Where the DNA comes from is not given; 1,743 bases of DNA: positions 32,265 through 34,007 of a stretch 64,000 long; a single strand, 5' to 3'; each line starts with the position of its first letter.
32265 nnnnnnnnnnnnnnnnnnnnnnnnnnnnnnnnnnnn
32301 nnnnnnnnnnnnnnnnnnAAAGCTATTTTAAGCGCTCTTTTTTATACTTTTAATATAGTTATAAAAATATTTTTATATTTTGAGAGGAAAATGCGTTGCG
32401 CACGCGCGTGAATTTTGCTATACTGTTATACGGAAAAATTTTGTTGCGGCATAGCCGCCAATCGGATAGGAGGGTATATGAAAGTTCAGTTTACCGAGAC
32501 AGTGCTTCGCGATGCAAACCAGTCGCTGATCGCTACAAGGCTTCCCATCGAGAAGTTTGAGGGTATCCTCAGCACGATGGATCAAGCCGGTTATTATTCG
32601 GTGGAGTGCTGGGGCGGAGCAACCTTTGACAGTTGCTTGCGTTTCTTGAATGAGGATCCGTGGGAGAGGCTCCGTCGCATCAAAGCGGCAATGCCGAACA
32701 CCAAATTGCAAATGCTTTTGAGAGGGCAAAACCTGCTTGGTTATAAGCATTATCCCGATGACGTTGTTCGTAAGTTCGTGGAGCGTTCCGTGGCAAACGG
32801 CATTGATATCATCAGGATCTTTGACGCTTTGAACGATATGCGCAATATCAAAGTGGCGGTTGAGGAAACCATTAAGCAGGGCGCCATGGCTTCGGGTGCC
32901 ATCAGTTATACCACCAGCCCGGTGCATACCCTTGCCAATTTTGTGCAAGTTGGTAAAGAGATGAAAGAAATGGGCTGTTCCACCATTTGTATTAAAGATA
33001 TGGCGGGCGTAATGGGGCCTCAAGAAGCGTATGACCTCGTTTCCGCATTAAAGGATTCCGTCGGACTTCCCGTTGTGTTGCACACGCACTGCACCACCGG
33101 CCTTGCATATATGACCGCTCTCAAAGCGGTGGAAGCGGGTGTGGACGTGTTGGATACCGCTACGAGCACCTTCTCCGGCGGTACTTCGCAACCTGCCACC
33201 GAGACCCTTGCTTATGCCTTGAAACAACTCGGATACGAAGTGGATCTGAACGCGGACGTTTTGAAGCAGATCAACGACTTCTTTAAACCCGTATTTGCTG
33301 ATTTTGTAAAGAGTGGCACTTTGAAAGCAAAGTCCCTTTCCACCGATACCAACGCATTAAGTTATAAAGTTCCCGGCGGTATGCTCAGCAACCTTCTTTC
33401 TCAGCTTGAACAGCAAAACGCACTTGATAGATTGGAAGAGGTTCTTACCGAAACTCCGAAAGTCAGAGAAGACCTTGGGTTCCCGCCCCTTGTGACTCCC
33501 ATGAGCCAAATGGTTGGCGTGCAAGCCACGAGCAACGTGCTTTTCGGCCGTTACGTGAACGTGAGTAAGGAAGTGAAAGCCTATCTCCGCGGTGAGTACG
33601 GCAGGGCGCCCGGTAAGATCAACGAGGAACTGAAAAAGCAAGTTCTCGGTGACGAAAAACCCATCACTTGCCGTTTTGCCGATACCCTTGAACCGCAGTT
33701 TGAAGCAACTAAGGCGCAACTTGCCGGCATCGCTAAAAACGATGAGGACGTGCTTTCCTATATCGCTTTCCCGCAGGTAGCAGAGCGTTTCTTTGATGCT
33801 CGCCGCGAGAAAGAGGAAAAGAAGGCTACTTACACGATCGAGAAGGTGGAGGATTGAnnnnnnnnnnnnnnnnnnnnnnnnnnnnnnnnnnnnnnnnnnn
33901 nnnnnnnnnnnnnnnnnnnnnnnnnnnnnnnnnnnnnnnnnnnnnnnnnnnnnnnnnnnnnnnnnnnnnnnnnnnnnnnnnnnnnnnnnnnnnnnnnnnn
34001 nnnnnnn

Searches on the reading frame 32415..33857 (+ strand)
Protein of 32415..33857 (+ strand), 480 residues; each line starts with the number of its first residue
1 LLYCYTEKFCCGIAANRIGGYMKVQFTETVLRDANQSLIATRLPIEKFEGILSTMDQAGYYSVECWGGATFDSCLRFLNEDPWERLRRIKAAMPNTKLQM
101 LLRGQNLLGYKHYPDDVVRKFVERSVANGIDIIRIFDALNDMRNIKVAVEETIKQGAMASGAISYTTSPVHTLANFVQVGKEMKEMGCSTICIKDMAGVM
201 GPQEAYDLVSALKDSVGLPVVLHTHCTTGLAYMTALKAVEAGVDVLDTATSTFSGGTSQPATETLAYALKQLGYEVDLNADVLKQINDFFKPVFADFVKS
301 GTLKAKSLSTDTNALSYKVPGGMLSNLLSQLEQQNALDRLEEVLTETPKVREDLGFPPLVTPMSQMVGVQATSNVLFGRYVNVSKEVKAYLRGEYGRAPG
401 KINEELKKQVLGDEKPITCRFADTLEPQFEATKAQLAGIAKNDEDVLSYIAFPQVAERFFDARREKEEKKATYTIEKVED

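Call 16: search_protein_families(library=pfam, proteins=[window:32415-33857:+], max_evalue=0.1)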
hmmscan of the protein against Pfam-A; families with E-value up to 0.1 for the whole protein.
window:32415-33857:+ (480 aa): 4 families
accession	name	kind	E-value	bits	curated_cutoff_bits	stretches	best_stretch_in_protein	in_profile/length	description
PF02436.23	PYC_OADA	-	1.6e-52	178.6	27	1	316-470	3-171/201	Conserved carboxylase domain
PF00682.25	HMGL-like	-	1.8e-19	70.6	29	1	23-288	1-258/260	HMGL-like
PF11774.14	Lsr2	-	0.033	14.2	29.6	1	259-292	16-49/58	Lsr2 dimerization domain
PF22219.1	DUF3829_2nd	-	0.09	13.3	27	0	417-477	34-91/104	DUF3829-like, C-terminal domain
